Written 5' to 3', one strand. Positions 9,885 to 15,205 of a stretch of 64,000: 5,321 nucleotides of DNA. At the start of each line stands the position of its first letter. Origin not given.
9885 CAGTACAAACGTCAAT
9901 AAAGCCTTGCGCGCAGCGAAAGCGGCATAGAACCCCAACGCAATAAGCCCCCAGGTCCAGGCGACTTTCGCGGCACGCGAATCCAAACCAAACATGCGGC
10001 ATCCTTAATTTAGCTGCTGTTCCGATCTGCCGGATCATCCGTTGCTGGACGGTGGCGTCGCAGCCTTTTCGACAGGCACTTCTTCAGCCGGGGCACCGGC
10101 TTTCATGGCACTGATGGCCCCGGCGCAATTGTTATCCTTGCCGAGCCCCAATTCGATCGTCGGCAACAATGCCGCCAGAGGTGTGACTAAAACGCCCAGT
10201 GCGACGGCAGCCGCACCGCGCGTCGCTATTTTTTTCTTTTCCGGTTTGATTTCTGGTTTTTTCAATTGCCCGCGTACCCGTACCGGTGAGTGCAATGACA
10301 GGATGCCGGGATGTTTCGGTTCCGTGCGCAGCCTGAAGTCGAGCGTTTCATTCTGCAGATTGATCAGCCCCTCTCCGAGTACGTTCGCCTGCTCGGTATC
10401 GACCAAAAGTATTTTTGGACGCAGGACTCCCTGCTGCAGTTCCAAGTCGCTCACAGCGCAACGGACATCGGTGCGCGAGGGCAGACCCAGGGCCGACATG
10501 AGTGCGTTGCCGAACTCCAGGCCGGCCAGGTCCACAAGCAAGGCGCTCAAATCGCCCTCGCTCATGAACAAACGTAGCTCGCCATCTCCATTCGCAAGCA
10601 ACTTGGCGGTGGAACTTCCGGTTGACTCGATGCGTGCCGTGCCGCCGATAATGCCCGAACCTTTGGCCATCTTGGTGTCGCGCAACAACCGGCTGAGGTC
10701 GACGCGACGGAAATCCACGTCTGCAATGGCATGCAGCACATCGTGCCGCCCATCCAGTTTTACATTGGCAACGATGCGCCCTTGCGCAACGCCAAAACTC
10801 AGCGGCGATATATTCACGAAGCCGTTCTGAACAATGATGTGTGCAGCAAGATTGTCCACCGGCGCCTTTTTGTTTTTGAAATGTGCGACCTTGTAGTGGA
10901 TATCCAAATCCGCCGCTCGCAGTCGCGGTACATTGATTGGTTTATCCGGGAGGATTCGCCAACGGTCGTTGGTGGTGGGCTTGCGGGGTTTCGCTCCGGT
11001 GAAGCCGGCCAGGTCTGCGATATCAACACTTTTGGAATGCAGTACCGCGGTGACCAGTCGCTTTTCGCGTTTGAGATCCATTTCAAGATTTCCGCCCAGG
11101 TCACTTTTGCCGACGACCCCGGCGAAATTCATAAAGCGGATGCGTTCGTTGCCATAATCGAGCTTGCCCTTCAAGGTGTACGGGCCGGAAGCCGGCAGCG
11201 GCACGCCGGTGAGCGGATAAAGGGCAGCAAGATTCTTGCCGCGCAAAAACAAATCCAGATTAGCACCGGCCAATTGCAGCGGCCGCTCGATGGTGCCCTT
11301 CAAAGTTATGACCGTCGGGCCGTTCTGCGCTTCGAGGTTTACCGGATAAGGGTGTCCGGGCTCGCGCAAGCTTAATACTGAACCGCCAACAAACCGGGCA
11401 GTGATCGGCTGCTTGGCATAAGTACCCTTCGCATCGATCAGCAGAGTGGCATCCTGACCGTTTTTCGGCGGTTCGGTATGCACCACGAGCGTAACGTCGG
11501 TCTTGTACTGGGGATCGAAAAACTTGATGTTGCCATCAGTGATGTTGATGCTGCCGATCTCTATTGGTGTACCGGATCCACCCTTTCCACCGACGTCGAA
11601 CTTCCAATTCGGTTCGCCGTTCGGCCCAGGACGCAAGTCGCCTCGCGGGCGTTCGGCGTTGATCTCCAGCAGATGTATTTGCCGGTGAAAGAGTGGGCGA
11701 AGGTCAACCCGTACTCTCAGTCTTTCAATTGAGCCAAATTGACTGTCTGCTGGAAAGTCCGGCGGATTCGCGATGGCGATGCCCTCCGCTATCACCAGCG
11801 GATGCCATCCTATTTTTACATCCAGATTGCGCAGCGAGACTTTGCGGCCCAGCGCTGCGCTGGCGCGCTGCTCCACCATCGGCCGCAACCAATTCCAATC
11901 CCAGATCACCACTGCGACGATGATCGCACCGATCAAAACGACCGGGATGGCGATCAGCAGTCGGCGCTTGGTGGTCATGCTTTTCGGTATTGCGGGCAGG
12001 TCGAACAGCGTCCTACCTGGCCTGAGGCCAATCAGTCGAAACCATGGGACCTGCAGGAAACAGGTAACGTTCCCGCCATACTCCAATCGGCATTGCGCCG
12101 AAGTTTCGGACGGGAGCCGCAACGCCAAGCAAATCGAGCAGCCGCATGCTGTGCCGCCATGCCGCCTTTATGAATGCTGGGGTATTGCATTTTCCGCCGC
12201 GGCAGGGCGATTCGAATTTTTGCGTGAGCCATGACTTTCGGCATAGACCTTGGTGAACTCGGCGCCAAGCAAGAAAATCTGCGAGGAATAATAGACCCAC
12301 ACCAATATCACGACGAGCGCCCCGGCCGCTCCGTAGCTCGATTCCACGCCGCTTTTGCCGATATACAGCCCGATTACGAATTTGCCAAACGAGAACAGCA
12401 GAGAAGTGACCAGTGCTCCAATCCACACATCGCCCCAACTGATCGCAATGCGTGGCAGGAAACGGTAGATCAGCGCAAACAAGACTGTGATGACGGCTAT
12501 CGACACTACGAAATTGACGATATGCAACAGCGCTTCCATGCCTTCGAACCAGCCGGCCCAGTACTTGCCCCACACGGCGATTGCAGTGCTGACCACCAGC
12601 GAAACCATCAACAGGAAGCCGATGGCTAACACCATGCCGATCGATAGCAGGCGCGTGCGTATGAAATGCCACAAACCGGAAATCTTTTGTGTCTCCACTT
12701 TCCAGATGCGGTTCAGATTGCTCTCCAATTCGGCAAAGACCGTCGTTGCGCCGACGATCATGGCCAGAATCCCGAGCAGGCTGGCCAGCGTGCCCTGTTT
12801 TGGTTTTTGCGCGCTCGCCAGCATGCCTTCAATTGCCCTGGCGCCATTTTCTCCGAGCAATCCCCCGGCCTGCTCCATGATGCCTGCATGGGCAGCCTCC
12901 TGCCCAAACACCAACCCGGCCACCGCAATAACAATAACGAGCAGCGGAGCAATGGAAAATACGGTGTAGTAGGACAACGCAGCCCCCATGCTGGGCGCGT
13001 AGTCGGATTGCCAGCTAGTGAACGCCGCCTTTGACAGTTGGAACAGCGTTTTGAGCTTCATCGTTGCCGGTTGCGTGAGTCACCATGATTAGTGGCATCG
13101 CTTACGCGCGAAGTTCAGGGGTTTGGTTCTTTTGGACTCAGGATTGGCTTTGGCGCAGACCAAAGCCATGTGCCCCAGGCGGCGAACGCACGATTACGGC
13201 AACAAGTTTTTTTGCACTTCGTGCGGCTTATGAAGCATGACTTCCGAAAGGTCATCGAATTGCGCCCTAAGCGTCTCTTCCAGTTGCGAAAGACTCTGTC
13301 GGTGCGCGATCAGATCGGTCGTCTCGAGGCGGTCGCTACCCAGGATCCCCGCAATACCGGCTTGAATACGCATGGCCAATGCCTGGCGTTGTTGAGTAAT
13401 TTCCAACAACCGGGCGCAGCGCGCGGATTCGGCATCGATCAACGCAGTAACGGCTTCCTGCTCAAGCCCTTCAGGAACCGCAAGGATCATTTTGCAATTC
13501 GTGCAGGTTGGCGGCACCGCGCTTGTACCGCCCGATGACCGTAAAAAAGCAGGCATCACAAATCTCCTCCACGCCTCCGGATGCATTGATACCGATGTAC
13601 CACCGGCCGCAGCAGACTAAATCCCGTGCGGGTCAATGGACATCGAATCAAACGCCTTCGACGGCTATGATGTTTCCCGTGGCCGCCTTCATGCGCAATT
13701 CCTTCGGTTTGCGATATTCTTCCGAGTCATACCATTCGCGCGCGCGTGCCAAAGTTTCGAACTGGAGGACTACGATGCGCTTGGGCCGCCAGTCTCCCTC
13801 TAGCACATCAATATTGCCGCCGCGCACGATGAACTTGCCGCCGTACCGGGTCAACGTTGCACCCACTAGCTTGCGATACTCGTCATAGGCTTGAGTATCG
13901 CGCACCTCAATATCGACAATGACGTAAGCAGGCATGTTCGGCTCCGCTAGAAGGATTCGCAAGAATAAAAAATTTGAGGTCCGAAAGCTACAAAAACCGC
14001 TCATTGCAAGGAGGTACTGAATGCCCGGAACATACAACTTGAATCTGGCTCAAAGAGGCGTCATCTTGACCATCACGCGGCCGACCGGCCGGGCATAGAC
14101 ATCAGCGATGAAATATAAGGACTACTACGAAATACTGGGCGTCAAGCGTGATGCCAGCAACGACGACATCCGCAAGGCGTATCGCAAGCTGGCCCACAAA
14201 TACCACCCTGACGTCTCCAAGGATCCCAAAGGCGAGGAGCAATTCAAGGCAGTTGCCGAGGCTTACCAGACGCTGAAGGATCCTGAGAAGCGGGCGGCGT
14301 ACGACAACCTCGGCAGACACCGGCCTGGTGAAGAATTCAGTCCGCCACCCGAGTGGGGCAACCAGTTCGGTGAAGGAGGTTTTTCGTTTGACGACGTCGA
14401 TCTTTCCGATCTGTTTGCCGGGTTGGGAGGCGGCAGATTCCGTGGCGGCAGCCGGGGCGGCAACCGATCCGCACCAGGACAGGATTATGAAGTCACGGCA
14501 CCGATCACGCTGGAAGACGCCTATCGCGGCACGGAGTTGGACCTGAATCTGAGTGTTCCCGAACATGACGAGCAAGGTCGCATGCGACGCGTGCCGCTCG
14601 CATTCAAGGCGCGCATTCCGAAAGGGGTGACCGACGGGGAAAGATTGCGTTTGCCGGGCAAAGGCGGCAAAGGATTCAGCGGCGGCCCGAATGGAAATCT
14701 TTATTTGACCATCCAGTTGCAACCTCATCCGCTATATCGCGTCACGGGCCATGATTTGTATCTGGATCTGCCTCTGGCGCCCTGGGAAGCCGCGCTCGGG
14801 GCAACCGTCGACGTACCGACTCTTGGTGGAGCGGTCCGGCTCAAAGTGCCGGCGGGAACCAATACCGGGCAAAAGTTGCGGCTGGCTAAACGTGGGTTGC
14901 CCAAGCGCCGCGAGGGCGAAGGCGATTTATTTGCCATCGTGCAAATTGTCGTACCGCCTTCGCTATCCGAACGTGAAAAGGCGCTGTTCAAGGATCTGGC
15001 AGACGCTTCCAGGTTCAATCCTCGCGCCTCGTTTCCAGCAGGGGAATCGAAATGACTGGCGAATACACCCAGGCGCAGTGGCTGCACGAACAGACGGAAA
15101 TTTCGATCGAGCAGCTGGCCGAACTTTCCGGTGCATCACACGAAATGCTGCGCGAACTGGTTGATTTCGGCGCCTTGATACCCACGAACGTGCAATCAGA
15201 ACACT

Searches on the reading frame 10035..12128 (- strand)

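Call 82: search_protein_families(library=pfam, max_evalue=0.00001, proteins=[window:10035-12128:-])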
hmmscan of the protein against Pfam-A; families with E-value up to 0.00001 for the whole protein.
window:10035-12128:- (697 aa): 3 families
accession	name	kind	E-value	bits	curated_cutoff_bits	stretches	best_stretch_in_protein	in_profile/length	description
PF05170.20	AsmA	-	1.8e-41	143.1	29.8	2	234-573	225-606/607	AsmA family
PF05359.17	DUF748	-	9e-08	31.1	50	1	49-211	9-174/1037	Domain of Unknown Function (DUF748)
PF13116.12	YhdP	-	2.3e-07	29.6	46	0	53-207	3-158/1224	YhdP protein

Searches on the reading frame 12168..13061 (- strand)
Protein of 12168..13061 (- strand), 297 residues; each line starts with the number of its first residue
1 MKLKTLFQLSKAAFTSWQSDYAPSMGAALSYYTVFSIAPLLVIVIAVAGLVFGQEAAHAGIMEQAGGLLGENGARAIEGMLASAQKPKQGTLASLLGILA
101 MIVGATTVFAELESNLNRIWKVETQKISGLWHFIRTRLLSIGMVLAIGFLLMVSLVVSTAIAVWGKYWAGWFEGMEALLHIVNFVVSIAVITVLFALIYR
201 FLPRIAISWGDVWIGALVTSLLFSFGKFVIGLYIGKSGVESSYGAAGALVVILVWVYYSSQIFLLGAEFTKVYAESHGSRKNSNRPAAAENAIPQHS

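Call 82: search_protein_families(library=pfam, max_evalue=0.00001, proteins=[window:12168-13061:-])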
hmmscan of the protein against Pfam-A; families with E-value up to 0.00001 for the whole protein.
window:12168-13061:- (297 aa): 1 family
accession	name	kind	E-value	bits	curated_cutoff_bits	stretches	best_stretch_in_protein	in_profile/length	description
PF03631.20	Virul_fac_BrkB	-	1.1e-51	176.4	33.7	1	21-276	4-258/259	Virulence factor BrkB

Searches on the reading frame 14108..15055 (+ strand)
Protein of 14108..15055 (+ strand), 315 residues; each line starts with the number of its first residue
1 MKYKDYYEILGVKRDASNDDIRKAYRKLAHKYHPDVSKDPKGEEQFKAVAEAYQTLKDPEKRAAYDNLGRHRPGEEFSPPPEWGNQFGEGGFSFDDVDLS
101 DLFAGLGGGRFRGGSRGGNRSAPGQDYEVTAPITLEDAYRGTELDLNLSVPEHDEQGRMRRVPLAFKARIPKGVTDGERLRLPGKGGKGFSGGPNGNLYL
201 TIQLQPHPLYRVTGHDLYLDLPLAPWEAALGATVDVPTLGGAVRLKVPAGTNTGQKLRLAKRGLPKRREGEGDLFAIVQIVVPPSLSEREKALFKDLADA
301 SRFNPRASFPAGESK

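Call 82: search_protein_families(library=pfam, max_evalue=0.00001, proteins=[window:14108-15055:+])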
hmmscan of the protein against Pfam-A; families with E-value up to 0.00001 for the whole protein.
window:14108-15055:+ (315 aa): 2 families
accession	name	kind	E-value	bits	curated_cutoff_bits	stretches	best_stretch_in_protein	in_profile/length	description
PF01556.23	DnaJ_C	-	7.1e-42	143.5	26.6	1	128-283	2-152/152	DnaJ C terminal domain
PF00226.36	DnaJ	-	2.8e-26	91.8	27.8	1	5-66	1-63/63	DnaJ domain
